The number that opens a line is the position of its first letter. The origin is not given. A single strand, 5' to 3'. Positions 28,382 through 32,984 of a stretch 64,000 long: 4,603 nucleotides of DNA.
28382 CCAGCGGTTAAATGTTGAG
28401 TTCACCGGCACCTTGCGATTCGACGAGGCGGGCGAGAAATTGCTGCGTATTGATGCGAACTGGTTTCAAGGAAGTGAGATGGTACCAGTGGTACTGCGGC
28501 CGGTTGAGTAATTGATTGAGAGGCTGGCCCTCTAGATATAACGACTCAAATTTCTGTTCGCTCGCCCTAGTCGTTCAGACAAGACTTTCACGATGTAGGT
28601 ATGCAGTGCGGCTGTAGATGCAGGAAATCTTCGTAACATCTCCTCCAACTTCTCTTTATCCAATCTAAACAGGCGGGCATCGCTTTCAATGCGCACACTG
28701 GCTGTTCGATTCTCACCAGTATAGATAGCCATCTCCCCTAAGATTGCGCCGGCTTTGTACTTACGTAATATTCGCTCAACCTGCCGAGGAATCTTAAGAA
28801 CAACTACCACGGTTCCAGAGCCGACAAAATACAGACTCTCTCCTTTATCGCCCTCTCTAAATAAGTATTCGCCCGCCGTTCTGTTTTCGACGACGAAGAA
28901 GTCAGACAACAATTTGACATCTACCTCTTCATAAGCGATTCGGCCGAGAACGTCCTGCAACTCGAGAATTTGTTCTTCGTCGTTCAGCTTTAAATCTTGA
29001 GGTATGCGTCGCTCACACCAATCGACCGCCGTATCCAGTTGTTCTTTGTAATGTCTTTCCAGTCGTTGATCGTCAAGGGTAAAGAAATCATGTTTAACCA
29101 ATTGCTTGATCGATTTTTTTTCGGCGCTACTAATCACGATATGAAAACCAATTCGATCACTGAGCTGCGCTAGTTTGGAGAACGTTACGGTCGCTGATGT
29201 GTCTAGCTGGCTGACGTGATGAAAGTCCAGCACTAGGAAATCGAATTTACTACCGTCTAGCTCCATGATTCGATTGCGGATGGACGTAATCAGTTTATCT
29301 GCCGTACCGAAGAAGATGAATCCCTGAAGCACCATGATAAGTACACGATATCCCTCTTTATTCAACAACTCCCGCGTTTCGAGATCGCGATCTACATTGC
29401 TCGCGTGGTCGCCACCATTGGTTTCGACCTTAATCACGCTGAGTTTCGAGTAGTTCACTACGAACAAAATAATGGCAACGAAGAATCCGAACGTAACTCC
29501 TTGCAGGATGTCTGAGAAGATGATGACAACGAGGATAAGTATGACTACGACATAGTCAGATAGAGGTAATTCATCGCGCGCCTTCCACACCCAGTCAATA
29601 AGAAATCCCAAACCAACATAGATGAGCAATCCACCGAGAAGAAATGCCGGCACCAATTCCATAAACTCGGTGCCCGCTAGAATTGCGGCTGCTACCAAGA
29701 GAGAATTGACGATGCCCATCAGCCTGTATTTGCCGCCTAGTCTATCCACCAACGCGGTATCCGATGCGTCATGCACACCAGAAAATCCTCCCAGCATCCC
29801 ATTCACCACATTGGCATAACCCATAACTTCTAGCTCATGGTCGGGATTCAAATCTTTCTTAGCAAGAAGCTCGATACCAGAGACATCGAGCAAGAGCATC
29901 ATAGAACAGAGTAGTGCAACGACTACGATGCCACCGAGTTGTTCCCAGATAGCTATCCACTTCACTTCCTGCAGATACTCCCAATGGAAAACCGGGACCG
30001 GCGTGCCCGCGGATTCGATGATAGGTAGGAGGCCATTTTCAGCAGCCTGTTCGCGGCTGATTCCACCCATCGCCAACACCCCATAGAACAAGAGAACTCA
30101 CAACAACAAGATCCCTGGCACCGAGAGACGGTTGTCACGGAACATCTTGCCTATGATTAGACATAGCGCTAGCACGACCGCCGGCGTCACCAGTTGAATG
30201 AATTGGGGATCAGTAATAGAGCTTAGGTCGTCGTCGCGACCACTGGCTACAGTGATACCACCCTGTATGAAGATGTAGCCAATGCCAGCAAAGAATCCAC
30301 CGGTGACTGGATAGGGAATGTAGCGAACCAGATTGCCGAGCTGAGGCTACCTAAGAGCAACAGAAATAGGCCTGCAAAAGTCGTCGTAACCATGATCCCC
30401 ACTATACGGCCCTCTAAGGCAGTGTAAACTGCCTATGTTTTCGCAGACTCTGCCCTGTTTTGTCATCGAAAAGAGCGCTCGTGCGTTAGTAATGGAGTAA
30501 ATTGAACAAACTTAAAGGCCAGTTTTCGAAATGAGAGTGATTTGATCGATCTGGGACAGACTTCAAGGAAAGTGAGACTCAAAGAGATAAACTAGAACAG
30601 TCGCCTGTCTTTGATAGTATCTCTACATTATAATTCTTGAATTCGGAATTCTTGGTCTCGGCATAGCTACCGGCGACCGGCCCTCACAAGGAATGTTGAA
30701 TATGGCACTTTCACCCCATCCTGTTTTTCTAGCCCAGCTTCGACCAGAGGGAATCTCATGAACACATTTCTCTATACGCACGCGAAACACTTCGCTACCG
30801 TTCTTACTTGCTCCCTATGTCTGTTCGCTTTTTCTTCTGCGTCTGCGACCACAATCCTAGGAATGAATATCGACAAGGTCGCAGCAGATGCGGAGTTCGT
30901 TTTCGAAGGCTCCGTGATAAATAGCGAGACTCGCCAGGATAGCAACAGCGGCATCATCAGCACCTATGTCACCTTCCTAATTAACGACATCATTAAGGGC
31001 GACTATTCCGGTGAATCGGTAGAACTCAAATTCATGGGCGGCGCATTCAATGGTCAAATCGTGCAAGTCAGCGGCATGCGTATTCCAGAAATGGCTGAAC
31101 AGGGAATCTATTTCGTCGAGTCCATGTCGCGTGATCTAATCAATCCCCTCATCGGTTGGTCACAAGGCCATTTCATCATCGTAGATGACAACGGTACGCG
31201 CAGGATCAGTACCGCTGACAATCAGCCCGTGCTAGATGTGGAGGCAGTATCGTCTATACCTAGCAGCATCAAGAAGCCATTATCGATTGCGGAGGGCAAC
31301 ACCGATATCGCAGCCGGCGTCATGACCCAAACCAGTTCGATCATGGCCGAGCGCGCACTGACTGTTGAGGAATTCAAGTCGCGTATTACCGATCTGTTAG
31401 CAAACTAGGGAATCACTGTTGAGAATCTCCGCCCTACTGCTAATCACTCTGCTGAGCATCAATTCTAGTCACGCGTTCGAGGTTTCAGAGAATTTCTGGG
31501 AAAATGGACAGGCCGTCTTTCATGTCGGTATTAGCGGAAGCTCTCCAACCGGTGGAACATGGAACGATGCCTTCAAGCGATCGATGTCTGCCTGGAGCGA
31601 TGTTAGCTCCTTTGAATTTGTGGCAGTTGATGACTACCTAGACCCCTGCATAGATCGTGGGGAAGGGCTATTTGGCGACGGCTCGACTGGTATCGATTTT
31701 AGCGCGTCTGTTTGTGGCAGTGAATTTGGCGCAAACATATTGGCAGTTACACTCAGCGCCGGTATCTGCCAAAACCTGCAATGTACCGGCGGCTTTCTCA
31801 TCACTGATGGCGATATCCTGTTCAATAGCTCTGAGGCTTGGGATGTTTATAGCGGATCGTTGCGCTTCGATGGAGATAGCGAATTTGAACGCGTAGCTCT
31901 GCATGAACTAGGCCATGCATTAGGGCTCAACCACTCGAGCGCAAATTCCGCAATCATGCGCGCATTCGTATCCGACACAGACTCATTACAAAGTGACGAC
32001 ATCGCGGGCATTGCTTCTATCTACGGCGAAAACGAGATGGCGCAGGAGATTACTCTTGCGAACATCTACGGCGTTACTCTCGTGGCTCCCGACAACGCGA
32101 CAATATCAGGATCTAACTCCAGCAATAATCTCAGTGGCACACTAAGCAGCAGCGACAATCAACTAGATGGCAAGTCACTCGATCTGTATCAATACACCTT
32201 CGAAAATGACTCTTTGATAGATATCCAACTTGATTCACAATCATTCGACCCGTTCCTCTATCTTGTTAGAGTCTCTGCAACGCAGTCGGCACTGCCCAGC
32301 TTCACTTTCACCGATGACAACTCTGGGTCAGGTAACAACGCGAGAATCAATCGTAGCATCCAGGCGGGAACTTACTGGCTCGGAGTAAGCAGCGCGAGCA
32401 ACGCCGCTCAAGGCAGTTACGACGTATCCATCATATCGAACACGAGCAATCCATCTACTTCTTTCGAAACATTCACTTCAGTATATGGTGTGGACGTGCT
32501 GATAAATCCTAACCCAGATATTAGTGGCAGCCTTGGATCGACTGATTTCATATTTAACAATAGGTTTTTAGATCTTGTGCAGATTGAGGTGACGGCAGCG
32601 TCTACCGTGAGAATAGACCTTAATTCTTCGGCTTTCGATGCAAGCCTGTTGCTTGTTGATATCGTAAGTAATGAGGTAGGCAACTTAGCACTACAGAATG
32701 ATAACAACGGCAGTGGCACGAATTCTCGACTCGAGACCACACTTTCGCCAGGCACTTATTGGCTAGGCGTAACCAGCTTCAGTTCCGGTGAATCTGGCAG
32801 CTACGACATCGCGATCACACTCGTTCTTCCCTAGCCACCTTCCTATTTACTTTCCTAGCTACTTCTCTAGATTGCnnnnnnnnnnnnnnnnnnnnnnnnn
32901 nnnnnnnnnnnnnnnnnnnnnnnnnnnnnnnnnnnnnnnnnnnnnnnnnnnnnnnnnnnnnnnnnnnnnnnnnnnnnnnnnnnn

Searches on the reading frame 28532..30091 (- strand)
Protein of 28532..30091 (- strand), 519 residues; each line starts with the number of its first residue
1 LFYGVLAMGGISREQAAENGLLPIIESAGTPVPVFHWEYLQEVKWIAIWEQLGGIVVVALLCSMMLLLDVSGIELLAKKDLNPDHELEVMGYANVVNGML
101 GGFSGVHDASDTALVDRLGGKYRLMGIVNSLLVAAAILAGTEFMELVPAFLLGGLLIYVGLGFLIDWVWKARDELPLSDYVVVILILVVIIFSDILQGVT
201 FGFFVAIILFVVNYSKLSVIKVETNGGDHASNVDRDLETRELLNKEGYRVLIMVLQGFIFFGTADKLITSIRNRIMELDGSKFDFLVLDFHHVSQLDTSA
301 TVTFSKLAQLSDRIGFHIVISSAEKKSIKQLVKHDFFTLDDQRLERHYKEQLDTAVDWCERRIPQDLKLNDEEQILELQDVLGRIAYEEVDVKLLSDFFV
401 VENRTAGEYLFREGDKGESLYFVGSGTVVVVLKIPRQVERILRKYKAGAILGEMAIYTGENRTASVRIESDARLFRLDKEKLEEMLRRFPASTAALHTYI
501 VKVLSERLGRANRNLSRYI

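Call 41: search_protein_families(library=pfam, proteins=[window:28532-30091:-], max_evalue=0.001)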
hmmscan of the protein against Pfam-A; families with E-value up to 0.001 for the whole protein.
window:28532-30091:- (519 aa): 4 families
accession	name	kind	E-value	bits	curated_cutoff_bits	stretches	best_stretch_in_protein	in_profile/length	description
PF00027.35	cNMP_binding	-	1.1e-19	70.7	27.5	1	405-488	5-88/89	Cyclic nucleotide-binding domain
PF00916.26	Sulfate_transp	-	6.5e-16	58.5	23.2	1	41-182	234-376/380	Sulfate permease family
PF01740.26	STAS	-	5.6e-09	36.2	22.6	1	248-338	8-95/106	STAS domain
PF04480.18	DUF559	-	0.00046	20.5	20.6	0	193-251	27-86/109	Protein of unknown function (DUF559)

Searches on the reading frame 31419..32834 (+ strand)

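Call 41: search_protein_families(library=pfam, proteins=[window:31419-32834:+], max_evalue=0.001)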
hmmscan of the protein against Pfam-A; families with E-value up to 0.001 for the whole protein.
window:31419-32834:+ (471 aa): 2 families
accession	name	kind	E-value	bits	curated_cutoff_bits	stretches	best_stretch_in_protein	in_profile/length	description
PF00413.30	Peptidase_M10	-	9.8e-18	65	24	1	129-203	84-159/159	Matrixin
PF04151.21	PPC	-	0.00031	22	25.9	0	385-453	3-70/70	Bacterial pre-peptidase C-terminal domain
